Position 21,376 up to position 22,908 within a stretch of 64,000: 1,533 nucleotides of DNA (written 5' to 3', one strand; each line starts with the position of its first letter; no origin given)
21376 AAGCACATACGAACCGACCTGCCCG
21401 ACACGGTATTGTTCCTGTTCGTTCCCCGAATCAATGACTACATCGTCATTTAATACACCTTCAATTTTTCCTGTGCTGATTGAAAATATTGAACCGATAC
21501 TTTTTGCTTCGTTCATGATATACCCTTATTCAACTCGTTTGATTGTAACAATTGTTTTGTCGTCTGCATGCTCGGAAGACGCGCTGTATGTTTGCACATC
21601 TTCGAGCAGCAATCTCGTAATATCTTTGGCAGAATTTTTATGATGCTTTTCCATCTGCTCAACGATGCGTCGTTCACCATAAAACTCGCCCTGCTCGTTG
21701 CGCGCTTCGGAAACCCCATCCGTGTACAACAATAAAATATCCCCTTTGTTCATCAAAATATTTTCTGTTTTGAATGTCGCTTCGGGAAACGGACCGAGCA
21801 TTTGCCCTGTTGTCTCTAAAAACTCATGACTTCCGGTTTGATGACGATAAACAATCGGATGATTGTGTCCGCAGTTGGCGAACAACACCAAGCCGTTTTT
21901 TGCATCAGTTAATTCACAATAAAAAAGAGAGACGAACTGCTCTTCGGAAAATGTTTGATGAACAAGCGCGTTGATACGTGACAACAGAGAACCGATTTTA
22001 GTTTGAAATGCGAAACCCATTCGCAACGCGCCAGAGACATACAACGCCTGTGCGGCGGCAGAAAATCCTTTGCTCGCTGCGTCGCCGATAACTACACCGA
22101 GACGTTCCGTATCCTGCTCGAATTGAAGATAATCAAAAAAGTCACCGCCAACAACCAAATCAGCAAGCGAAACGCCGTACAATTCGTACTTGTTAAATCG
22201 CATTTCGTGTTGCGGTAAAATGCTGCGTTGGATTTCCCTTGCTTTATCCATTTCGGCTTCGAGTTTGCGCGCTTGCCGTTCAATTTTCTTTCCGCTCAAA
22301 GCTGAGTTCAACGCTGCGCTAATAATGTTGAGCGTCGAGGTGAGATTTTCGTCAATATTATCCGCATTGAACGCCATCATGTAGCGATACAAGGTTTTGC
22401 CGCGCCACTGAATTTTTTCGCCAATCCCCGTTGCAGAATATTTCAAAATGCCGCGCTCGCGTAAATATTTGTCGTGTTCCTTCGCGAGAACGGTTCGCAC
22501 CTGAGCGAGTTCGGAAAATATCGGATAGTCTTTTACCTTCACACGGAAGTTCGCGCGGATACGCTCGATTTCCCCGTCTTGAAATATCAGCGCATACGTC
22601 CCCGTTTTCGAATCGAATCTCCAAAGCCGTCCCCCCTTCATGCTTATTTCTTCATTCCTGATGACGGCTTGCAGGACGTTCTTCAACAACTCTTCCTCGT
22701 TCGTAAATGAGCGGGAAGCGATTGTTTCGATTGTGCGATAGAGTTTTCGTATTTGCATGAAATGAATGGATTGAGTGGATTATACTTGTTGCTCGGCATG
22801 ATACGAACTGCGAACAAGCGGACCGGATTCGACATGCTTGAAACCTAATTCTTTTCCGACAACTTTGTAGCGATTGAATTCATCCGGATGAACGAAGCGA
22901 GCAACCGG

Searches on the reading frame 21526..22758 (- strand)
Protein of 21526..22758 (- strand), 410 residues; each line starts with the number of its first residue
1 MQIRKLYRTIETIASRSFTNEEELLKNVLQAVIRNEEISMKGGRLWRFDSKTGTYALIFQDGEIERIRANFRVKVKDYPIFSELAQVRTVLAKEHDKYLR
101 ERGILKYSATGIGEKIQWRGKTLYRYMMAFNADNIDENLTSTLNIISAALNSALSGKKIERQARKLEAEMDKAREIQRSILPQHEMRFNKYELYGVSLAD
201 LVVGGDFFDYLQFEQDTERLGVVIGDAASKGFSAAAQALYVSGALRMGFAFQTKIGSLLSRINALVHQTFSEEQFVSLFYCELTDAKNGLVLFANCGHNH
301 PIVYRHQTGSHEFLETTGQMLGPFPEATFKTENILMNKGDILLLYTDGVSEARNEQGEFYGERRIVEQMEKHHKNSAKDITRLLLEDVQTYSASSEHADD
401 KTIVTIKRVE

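Call 3: search_protein_families(library=pfam, proteins=[window:21526-22758:-], max_evalue=1)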
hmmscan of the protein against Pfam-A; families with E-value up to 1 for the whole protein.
window:21526-22758:- (410 aa): 4 families
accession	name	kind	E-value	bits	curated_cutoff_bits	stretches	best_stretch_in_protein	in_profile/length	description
PF07228.17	SpoIIE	-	1.6e-42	146.1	25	1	217-408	2-191/192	Stage II sporulation protein E (SpoIIE)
PF01628.27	HrcA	-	0.029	14.8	22.2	1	135-180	62-108/215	HrcA protein C terminal domain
PF19890.4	DUF6363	-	0.076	13.3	26.4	1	294-355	5-66/75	Domain of unknown function (DUF6363)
PF13672.11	PP2C_2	-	0.093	12.7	24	1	307-360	132-179/209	Protein phosphatase 2C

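Call 4: search_protein_families(library=padloc, proteins=[window:21526-22758:-], max_evalue=1)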
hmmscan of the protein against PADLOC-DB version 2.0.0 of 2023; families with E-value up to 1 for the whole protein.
window:21526-22758:- (410 aa): 0 families

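Call 5: search_protein_families(library=ncbifam, proteins=[window:21526-22758:-], max_evalue=1)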
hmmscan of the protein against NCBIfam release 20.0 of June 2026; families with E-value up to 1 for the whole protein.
window:21526-22758:- (410 aa): 3 families
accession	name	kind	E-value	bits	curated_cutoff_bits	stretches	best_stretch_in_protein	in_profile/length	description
NF038263.1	prot_phos_SiaA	equivalog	4.5e-09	35.4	700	1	137-406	384-655/658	biofilm regulation protein phosphatase SiaA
NF045505.1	RR_RssB_Pseudo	equivalog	1.4e-08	34.2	700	1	164-354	150-343/394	two-component system response regulator RssB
TIGR02865.1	spore_II_E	equivalog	7.4e-06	24.3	490.8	1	320-407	678-762/764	stage II sporulation protein E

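Call 29: search_solved_structures(query=window:21526-22758:-, max_evalue=0.01)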
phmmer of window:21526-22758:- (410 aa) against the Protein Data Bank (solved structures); distinct sequences matched with E-value up to 0.01: 4.
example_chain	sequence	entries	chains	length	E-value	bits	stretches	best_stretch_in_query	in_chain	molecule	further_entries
3ke6_A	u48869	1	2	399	6.1e-09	38.9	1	194-352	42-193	Protein Rv1364c/MT1410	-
6k4e_A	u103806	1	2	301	2.9e-05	26.8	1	159-406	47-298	Putative serine phosphatase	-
3es2_A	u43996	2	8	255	0.00014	24.5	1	158-351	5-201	Probable two-component response regulator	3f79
3eq2_A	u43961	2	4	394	0.0003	23.5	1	157-351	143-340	Probable two-component response regulator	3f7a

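Call 67: predict_structure(alignment_id=A5)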
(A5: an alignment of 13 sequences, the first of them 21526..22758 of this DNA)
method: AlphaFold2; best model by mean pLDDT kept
length: 410 residues; sequences in the alignment: 13
mean_pLDDT: 77.7   pTM: 0.60
mean pLDDT of the five models: 77.7, 72.9, 66.6, 64.6, 62.3
residues with pLDDT >= 90: 80; 70-90: 217; 50-70: 100; < 50: 13
segments of 3 or more residues with pLDDT < 50: 91-95, 103-106
pLDDT, mean of each block of 10 residues (from residue 1): 66 70 85 73 85 87 79 75 58 48 54 80 82 61 71 72 70 68 86 87 73 80 79 74 83 79 76 66 83 84 94 81 63 92 92 87 94 96 92 69 92
secondary structure, 60 per line:
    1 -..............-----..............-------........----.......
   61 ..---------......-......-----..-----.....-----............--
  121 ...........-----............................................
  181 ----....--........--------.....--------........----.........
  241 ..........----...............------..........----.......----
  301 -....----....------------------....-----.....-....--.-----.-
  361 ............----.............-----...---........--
elements in order: H2-15 H21-34 E42-49 E54-62 E72-74 H79-84 H97-101 E107-118 E121-131 H137-180 E185-188 E191-198 E207-211 E220-227 H232-250 H255-269 E276-285 E290-296 E302-305 E310-313 E332-335 E341-345 H347-350 H361-372 H377-389 E401-408

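Call 71: fold_search(model_id=the predicted structure, library=pdb)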
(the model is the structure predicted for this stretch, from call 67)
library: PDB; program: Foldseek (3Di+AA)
matches with E <= 10: 545; with E <= 0.001: 148
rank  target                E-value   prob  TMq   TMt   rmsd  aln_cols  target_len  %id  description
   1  3f79_B                4.5e-13  1.00  0.45  0.76   4.4       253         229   18  Structure of pseudo-centered cell crystal form of the C-terminal phosphatase domain of P. aeruginosa RssB (released 2009-11-24)
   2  3ke6_A                8.2e-13  1.00  0.47  0.54   3.4       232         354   24  The crystal structure of the RsbU and RsbW domains of Rv1364c from Mycobacterium tuberculosis (released 2010-11-10)
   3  3f79_C                1.8e-12  1.00  0.47  0.81   3.6       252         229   19  Structure of pseudo-centered cell crystal form of the C-terminal phosphatase domain of P. aeruginosa RssB (released 2009-11-24)
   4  3f79_F                2.5e-12  1.00  0.45  0.74   5.1       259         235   17  Structure of pseudo-centered cell crystal form of the C-terminal phosphatase domain of P. aeruginosa RssB (released 2009-11-24)
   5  3ke6_B                3.6e-12  1.00  0.45  0.53   3.0       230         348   23  The crystal structure of the RsbU and RsbW domains of Rv1364c from Mycobacterium tuberculosis (released 2010-11-10)
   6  6k4e_B                3.6e-12  1.00  0.50  0.80   2.7       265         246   17  SiaA-PP2C domain of Pseudomonas aeruginosa (released 2019-06-26)
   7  3f79_D                9.1e-12  1.00  0.47  0.80   3.9       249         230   19  Structure of pseudo-centered cell crystal form of the C-terminal phosphatase domain of P. aeruginosa RssB (released 2009-11-24)
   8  5mqh                  9.1e-12  1.00  0.40  0.67   5.0       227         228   18  Structure of the Phosphatase Domain of the Cell Fate Determinant SpoIIE from Bacillus subtilis in a crystal form without (released 2017-05-31)
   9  6k4e_A                9.7e-12  1.00  0.47  0.75   3.9       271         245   17  SiaA-PP2C domain of Pseudomonas aeruginosa (released 2019-06-26)
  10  3eq2_B                1.5e-11  1.00  0.44  0.48   8.0       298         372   17  Structure of Hexagonal Crystal form of Pseudomonas aeruginosa RssB (released 2009-10-20)
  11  3es2_A                1.6e-11  1.00  0.43  0.75   7.2       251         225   17  Structure of the C-terminal phosphatase domain of P. aeruginonsa RssB (released 2009-10-20)
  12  3f79_E                4.0e-11  1.00  0.44  0.73   4.5       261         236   15  Structure of pseudo-centered cell crystal form of the C-terminal phosphatase domain of P. aeruginosa RssB (released 2009-11-24)
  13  3f79_A                5.0e-11  1.00  0.45  0.78   4.1       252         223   19  Structure of pseudo-centered cell crystal form of the C-terminal phosphatase domain of P. aeruginosa RssB (released 2009-11-24)
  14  3eq2_A                6.0e-11  1.00  0.48  0.54   6.3       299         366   14  Structure of Hexagonal Crystal form of Pseudomonas aeruginosa RssB (released 2009-10-20)
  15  3f7a_B                6.8e-11  1.00  0.48  0.52   7.3       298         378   16  Structure of Orthorhombic crystal form of Pseudomonas aeruginosa RssB (released 2009-11-24)
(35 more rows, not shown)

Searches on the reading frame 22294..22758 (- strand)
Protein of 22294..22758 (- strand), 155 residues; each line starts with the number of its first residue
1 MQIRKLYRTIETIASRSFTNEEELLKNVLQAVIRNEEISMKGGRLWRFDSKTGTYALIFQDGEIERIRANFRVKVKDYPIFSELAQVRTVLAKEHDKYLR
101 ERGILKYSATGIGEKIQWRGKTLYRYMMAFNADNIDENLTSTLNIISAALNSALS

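Call 81: search_solved_structures(query=A6, max_evalue=10)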
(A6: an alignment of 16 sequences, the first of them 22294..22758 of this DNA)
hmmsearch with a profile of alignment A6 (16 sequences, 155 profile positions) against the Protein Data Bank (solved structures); distinct sequences matched with E-value up to 10: 0.
